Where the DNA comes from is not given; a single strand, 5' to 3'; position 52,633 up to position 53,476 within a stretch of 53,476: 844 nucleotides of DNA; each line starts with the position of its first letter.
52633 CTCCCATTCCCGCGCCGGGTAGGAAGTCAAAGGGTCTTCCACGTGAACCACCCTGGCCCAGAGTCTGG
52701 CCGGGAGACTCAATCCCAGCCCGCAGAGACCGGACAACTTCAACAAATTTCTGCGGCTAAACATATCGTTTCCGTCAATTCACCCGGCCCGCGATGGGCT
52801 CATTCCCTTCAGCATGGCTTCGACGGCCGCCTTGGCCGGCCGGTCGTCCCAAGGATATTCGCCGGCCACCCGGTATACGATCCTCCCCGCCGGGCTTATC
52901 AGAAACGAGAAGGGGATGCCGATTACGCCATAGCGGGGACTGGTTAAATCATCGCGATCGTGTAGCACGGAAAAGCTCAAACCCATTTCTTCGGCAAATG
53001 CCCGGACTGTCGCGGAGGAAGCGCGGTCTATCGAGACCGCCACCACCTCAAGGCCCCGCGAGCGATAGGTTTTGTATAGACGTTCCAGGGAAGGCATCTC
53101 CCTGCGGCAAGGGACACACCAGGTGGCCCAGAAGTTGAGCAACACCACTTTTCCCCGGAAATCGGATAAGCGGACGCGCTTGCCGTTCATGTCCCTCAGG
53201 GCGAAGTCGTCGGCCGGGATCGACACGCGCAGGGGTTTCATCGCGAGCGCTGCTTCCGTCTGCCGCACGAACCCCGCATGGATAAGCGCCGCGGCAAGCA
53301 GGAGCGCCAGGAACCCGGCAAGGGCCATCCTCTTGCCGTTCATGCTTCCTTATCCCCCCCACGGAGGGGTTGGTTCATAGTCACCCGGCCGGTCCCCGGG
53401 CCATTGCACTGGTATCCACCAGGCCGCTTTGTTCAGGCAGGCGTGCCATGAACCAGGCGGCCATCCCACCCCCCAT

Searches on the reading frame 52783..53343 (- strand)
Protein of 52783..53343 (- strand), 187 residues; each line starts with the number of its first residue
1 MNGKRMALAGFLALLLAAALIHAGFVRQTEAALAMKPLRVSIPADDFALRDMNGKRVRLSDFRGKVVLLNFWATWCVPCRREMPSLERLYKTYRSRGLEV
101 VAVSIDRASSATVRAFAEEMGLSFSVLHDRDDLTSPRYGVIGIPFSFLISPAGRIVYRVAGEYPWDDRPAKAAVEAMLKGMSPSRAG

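Call 54: search_protein_families(library=pfam, proteins=[window:52783-53343:-], max_evalue=0.001)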
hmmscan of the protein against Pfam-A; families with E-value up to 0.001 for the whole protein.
window:52783-53343:- (187 aa): 7 families
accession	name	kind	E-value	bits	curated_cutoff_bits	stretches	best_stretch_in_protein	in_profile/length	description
PF00578.27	AhpC-TSA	-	4.5e-30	104.6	26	1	43-157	4-123/124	AhpC/TSA family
PF08534.16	Redoxin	-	3.7e-26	92.1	26.6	1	44-168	6-142/148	Redoxin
PF13905.12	Thioredoxin_8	-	7.6e-15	55.5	27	1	64-155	1-94/94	Thioredoxin-like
PF00085.26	Thioredoxin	-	7.1e-08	32.8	23.5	1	65-110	19-63/103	Thioredoxin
PF00255.25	GSHPx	-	9.5e-07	28.8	27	1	46-103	3-59/108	Glutathione peroxidase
PF02630.20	SCO1-SenC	-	0.00027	21.3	22.8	1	46-119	3-81/134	SCO1/SenC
PF13098.12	Thioredoxin_2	-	0.00094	19.9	27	0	64-164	5-96/104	Thioredoxin-like domain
